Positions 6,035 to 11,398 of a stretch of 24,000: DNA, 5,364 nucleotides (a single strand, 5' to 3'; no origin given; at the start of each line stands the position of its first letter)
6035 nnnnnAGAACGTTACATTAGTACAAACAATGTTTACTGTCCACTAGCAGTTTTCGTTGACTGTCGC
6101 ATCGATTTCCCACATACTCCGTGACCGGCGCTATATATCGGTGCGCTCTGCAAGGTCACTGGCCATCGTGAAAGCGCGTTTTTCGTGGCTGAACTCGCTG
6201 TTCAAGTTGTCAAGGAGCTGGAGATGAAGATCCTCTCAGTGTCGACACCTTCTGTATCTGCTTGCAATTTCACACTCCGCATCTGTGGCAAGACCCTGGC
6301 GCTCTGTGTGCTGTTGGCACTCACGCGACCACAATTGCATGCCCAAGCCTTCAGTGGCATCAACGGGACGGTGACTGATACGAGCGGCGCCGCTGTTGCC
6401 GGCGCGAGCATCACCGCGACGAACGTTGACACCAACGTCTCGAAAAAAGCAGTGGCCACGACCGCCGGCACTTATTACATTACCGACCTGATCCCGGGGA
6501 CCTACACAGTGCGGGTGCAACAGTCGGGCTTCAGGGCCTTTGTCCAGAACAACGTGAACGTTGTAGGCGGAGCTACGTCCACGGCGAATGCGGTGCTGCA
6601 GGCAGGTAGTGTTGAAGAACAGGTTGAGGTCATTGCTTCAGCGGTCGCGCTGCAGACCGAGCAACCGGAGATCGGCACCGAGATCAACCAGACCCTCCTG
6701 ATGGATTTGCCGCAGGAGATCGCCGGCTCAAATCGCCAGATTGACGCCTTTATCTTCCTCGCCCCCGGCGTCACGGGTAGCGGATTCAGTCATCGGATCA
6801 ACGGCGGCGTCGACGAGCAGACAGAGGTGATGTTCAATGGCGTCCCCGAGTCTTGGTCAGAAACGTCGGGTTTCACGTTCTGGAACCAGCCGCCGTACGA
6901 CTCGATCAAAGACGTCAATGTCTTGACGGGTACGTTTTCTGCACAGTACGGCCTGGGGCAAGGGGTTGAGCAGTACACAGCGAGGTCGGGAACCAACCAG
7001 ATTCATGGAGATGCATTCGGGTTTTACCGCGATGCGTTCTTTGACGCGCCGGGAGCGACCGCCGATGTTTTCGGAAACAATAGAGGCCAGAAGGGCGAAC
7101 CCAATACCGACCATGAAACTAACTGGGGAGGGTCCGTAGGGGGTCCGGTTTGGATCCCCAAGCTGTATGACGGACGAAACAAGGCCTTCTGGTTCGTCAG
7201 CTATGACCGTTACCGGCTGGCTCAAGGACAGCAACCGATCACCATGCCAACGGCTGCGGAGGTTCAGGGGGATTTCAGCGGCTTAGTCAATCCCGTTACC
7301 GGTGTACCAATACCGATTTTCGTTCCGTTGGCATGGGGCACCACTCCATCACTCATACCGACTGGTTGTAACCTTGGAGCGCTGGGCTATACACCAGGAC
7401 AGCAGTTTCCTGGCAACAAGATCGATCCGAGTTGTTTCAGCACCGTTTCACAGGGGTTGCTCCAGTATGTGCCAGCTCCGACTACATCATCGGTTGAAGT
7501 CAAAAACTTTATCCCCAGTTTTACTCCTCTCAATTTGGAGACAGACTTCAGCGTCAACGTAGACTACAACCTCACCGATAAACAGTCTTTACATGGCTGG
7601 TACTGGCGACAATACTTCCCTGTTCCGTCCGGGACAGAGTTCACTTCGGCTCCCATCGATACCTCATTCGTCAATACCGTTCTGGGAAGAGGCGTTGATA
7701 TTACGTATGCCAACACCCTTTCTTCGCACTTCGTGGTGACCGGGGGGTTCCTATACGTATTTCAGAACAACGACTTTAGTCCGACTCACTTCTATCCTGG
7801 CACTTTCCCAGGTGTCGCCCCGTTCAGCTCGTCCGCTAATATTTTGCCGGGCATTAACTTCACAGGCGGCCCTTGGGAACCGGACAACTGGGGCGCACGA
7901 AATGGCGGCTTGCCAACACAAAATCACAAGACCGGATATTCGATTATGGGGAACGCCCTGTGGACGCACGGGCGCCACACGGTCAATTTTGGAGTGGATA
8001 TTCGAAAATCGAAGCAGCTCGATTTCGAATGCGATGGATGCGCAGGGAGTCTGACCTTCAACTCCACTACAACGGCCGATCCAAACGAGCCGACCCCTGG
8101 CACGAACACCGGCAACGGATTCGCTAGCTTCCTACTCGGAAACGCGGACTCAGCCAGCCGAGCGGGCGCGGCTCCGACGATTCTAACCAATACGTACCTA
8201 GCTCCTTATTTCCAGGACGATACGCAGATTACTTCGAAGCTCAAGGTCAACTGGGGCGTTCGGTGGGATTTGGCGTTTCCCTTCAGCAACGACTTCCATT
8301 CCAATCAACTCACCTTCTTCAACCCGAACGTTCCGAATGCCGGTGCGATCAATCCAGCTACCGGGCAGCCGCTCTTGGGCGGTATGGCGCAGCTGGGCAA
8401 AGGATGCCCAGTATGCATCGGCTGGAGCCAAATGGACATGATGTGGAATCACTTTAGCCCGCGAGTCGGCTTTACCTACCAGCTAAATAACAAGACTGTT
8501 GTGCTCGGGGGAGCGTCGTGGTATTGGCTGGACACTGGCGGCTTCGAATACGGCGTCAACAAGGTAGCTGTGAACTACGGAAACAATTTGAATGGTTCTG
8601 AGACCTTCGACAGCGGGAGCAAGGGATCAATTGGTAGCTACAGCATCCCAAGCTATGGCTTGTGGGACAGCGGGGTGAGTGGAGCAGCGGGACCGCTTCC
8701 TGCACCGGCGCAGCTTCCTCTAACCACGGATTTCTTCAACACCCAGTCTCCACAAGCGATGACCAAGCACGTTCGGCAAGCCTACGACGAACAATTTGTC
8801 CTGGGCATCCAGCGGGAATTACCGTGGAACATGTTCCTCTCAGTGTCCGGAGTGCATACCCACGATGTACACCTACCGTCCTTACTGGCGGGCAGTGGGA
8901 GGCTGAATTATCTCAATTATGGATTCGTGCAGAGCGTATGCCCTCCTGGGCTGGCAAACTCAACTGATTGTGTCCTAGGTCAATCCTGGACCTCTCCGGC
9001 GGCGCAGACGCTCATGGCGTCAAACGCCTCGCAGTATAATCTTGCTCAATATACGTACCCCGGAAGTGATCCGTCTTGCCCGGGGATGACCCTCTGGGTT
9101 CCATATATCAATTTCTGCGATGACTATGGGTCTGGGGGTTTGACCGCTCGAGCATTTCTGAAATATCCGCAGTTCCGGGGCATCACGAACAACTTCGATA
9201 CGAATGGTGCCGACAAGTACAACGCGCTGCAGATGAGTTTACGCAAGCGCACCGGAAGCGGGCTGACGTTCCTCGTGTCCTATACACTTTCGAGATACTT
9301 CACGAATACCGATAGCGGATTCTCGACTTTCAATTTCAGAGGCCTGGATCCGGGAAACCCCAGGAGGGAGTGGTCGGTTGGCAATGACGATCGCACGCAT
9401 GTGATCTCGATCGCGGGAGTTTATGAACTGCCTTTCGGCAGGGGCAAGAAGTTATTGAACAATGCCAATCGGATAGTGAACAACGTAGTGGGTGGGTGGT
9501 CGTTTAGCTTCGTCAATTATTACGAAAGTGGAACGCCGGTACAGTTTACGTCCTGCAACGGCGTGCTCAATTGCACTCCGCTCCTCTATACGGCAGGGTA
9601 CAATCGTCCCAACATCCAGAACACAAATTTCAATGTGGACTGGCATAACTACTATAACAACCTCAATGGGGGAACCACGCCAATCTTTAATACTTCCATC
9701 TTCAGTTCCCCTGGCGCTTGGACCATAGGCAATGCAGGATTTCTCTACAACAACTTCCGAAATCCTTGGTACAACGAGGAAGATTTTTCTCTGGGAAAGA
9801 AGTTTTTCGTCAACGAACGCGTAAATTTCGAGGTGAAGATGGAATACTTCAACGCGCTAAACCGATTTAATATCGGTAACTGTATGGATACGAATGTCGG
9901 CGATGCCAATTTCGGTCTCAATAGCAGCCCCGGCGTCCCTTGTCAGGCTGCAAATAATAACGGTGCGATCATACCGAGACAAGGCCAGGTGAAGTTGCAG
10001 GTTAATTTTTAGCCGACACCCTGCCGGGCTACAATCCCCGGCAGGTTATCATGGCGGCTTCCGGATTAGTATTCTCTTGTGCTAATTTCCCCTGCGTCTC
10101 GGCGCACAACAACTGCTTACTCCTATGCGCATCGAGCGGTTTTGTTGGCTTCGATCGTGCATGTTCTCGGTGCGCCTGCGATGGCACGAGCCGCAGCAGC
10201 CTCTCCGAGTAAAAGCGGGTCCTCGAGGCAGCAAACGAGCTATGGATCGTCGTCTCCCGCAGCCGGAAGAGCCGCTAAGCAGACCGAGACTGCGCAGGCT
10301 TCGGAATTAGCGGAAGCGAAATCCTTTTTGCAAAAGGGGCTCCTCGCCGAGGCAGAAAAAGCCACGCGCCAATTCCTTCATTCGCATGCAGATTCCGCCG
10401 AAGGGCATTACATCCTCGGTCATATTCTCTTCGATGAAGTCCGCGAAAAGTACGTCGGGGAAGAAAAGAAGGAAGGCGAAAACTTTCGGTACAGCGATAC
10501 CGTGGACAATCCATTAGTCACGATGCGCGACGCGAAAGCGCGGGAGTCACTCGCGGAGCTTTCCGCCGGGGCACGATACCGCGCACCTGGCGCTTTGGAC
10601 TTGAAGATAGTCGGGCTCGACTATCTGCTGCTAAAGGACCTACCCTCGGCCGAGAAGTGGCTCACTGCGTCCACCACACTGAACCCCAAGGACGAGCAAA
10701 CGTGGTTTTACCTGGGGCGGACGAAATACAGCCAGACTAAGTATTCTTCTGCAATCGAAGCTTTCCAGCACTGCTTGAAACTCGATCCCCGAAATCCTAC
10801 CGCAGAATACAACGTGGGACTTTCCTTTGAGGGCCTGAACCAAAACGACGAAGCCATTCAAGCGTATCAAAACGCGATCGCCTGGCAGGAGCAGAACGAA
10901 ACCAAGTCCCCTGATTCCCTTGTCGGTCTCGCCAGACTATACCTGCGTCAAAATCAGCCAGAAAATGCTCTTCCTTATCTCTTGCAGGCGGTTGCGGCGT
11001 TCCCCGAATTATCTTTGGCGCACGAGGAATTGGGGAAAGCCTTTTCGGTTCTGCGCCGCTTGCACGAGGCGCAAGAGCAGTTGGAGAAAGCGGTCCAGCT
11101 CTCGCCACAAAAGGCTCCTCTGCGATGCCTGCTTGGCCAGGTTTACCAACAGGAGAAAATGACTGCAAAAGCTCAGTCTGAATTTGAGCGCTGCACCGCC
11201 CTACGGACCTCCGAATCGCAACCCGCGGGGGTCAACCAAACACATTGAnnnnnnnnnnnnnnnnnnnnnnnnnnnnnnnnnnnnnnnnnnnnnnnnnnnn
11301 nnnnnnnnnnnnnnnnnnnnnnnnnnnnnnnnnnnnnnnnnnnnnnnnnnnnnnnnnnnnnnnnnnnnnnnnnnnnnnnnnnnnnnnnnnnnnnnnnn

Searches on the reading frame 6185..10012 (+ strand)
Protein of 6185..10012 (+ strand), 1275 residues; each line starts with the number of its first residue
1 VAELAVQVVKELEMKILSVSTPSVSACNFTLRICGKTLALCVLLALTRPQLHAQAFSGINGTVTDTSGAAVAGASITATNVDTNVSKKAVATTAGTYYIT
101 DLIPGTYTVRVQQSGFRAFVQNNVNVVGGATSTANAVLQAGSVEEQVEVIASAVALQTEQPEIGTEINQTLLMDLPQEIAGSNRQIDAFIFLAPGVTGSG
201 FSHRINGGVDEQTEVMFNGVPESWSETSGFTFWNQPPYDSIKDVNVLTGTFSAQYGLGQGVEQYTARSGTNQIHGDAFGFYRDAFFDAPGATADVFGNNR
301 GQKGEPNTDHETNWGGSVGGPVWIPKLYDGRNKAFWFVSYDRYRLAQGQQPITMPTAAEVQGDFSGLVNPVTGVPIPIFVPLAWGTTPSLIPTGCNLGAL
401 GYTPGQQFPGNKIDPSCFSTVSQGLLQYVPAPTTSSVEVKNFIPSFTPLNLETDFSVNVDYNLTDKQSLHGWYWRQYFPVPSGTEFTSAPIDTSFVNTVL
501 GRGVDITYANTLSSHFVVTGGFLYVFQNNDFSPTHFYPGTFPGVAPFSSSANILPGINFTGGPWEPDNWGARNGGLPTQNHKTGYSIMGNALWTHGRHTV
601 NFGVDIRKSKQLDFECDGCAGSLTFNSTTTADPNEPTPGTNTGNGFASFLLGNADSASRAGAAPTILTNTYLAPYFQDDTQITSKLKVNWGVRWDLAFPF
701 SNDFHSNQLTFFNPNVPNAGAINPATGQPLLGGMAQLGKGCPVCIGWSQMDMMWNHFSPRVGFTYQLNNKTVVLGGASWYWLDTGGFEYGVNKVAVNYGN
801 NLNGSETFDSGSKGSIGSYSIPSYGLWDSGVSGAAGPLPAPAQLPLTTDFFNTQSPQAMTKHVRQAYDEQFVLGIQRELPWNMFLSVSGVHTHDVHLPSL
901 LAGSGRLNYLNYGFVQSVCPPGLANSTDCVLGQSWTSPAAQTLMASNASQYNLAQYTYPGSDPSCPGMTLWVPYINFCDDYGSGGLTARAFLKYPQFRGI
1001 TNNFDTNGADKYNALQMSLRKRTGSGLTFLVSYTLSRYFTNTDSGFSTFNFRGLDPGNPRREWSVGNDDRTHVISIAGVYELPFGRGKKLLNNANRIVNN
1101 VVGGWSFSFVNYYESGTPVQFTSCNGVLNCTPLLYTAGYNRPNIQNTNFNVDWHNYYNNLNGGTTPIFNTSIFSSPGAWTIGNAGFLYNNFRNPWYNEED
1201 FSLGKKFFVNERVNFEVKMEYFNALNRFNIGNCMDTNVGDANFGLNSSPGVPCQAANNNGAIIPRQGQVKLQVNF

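Call 7: search_protein_families(library=pfam, proteins=[window:6185-10012:+])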
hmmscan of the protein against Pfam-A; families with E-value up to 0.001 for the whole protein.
window:6185-10012:+ (1275 aa): 4 families
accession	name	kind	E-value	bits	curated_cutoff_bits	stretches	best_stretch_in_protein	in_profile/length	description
PF25183.1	OMP_b-brl_4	-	4.8e-150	502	30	1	266-1248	2-829/838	Outer membrane beta barrel domain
PF13620.12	CarboxypepD_reg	-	1.3e-17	64.3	32.3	1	59-139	2-82/82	Carboxypeptidase regulatory-like domain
PF07715.20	Plug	-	4.5e-05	24.3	23.9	1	194-258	33-102/107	TonB-dependent Receptor Plug Domain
PF13715.12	CarbopepD_reg_2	-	0.0003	21.2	32.2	1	59-143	1-81/88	CarboxypepD_reg-like domain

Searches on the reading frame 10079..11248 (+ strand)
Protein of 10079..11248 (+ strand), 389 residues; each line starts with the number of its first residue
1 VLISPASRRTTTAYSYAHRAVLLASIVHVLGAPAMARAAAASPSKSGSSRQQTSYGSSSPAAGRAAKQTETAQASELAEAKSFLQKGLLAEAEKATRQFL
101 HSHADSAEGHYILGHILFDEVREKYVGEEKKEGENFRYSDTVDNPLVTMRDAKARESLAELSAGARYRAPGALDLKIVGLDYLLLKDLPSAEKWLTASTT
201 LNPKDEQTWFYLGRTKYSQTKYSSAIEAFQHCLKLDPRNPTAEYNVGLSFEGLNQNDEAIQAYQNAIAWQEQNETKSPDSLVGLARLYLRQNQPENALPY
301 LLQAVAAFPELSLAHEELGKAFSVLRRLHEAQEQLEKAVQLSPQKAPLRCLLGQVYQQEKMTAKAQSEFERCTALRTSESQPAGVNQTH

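Call 7: search_protein_families(library=pfam, proteins=[window:10079-11248:+])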
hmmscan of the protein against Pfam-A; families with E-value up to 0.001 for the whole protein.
window:10079-11248:+ (389 aa): 17 families
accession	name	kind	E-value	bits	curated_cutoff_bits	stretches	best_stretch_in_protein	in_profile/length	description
PF07719.23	TPR_2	-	6.6e-25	85.6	27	1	208-239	3-34/34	Tetratricopeptide repeat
PF13181.12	TPR_8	-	8.1e-22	75.9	25.7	0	208-239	3-34/34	Tetratricopeptide repeat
PF00515.34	TPR_1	-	2.5e-21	75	27.8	1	208-239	3-34/34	Tetratricopeptide repeat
PF13432.12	TPR_16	-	2.4e-17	63.5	32.7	2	284-345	3-64/65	Tetratricopeptide repeat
PF13414.12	TPR_11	-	5.6e-16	58.4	26.8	1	213-251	1-39/42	TPR repeat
PF13424.12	TPR_12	-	8.1e-16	58.4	30.1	1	241-309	4-76/77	Tetratricopeptide repeat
PF13428.12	TPR_14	-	3.9e-15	55.3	23.5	1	279-320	2-43/44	Tetratricopeptide repeat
PF14559.12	TPR_19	-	7.3e-14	52.3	25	1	254-310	5-57/68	Tetratricopeptide repeat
PF13431.12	TPR_17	-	7.6e-14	51.2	24.4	0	228-261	1-34/34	Tetratricopeptide repeat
PF23914.1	TPR_CcmH_CycH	-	3e-13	50.3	42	1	202-243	46-87/158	Cytochrome c-type biogenesis protein H TPR domain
PF12895.13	ANAPC3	-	3.5e-11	43.7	27.2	1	190-265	7-81/82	Anaphase-promoting complex, cyclosome, subunit 3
PF13174.12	TPR_6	-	5.4e-10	39.7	26.3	0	279-310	1-32/33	Tetratricopeptide repeat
PF13176.12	TPR_7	-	3.4e-09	36.5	27.9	0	280-305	1-26/36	Tetratricopeptide repeat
PF13371.12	TPR_9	-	4.6e-09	36.6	35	0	186-243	9-66/73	Tetratricopeptide repeat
PF25062.1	ARM_TT21_N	-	3.1e-05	24.3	40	1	202-321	95-211/222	Tetratricopeptide repeat protein 21 N-terminal ARM repeat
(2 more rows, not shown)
